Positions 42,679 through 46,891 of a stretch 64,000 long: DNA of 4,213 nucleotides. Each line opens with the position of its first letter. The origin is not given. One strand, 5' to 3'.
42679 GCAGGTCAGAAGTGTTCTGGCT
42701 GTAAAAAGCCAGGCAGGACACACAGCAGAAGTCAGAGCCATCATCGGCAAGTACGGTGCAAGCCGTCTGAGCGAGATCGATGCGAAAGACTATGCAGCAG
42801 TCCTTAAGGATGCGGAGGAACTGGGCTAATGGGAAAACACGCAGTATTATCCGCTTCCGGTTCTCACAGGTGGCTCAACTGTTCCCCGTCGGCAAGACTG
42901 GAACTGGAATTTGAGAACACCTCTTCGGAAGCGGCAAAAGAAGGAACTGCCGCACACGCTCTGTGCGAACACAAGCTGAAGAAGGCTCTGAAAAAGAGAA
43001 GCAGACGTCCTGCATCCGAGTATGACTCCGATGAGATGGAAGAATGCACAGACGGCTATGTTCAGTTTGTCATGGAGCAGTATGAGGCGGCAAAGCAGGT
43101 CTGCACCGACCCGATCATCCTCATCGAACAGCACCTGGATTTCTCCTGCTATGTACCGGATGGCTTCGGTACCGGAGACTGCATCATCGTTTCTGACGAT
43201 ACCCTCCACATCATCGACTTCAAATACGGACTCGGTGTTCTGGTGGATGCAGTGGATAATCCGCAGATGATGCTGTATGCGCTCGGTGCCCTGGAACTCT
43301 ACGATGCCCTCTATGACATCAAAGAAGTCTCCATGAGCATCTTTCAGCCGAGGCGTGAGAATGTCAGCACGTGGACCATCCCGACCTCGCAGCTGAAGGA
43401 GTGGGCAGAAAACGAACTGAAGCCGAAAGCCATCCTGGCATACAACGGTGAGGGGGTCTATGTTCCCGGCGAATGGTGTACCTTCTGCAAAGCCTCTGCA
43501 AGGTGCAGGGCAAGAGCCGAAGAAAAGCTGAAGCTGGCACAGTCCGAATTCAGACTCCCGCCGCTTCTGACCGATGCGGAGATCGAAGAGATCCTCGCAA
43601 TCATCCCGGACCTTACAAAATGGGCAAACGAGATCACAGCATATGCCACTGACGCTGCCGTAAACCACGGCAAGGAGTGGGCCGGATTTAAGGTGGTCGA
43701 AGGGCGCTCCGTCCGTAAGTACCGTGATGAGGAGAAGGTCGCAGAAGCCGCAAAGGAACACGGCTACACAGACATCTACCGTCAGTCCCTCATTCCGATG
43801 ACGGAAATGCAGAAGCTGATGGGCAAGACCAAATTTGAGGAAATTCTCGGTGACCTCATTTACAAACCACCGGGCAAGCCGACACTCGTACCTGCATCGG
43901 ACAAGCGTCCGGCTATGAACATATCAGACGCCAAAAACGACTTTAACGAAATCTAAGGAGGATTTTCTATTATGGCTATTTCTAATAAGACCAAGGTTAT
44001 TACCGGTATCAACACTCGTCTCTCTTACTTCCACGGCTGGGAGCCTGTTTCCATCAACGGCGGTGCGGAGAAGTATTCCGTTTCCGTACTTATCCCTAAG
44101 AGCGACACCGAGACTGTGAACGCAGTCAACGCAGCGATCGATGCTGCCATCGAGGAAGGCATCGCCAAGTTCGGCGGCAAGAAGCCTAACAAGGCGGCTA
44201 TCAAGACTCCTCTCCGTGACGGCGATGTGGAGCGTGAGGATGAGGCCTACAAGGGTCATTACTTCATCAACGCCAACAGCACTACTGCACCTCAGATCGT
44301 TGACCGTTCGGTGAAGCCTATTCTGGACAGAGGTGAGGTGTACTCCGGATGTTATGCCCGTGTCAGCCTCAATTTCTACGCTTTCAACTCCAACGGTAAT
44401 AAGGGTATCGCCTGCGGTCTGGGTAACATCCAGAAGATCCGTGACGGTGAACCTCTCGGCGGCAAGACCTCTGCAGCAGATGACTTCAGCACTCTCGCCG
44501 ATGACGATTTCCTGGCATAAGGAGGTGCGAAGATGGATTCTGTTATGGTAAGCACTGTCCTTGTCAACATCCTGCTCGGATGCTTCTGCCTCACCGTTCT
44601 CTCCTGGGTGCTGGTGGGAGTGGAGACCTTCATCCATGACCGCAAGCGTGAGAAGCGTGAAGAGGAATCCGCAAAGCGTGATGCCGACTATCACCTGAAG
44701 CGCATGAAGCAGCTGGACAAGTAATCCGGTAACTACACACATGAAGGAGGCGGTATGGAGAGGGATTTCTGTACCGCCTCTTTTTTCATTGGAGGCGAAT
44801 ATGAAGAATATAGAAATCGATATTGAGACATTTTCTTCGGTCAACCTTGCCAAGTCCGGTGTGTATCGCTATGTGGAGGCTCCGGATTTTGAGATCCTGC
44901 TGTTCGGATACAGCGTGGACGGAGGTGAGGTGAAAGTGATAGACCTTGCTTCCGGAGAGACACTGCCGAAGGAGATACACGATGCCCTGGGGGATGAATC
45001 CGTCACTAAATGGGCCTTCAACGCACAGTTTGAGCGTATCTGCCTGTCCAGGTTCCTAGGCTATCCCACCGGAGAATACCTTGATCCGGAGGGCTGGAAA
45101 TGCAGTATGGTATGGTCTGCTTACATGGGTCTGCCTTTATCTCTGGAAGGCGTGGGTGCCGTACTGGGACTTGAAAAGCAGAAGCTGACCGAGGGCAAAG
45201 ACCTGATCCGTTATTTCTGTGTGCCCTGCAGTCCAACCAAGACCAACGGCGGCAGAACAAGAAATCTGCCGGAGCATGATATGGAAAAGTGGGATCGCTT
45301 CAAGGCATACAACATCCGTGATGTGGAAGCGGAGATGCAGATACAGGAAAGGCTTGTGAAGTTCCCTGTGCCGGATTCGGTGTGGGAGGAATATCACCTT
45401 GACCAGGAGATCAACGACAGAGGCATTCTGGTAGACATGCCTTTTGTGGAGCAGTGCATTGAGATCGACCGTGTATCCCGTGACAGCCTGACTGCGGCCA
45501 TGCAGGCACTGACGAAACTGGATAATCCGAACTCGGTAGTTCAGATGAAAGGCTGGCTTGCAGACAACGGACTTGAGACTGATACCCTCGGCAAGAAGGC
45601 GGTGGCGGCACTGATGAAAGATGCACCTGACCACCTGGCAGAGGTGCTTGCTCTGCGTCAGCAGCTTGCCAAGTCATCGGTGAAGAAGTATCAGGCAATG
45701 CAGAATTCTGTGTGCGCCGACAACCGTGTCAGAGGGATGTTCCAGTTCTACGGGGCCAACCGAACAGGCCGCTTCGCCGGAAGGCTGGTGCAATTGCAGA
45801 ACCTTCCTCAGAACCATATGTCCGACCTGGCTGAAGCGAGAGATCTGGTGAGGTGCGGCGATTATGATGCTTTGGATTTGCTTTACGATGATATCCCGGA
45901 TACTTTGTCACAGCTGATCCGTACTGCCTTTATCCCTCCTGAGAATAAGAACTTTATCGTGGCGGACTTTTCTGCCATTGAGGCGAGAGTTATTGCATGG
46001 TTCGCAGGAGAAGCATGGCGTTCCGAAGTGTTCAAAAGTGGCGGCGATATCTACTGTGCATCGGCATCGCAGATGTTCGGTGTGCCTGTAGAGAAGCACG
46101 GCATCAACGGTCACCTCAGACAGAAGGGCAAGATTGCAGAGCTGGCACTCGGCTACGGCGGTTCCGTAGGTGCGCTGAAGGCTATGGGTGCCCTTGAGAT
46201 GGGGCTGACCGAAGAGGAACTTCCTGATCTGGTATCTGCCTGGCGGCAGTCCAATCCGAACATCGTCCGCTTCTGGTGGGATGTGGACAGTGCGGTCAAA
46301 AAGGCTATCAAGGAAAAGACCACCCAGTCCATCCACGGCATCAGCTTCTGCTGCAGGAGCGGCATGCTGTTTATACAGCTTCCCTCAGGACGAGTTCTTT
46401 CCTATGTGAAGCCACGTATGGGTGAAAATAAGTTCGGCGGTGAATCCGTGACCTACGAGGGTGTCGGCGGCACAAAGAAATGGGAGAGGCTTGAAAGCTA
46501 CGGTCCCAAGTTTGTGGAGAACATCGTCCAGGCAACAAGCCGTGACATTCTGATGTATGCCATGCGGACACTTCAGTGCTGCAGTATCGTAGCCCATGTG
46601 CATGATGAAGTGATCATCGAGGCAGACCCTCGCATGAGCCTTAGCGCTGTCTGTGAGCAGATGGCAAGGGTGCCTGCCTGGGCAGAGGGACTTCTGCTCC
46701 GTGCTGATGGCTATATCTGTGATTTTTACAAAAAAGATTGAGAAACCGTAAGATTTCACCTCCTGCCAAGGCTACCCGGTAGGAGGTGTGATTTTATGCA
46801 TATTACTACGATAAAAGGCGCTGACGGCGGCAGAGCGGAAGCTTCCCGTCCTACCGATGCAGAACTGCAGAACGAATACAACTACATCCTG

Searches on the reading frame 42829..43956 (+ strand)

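Call 27: search_protein_families(library=pfam, proteins=[window:42829-43956:+], max_evalue=0.001)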
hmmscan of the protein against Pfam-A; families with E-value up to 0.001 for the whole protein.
window:42829-43956:+ (375 aa): 2 families
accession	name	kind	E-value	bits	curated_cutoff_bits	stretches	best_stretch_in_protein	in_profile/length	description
PF10926.14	DUF2800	-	2.1e-166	554.1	21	1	4-361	1-368/368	Protein of unknown function (DUF2800)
PF12705.13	PDDEXK_1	-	1.8e-08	35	22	1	8-227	3-247/247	PD-(D/E)XK nuclease superfamily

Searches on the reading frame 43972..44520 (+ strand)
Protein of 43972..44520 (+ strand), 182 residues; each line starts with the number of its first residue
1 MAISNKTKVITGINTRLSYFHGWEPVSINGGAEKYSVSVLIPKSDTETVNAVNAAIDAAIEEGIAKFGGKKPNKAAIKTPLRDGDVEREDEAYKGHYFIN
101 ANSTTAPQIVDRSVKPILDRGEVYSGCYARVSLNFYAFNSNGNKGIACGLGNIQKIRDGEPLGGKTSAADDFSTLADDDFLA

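Call 27: search_protein_families(library=pfam, proteins=[window:43972-44520:+], max_evalue=0.001)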
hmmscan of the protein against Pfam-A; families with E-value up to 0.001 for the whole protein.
window:43972-44520:+ (182 aa): 1 family
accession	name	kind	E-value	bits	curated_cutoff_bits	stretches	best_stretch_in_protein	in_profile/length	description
PF10991.15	Enc34_ssDNA-bd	-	9.7e-78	260.3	26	1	7-180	1-175/176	Enterobacter phage Enc34, ssDNA-binding protein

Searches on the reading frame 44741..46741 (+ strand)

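Call 27: search_protein_families(library=pfam, proteins=[window:44741-46741:+], max_evalue=0.001)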
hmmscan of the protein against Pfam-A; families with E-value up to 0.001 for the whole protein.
window:44741-46741:+ (666 aa): 1 family
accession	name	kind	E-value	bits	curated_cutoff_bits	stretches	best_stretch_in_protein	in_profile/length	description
PF00476.26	DNA_pol_A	-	3.2e-22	79.4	34.3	1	288-523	65-266/381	DNA polymerase family A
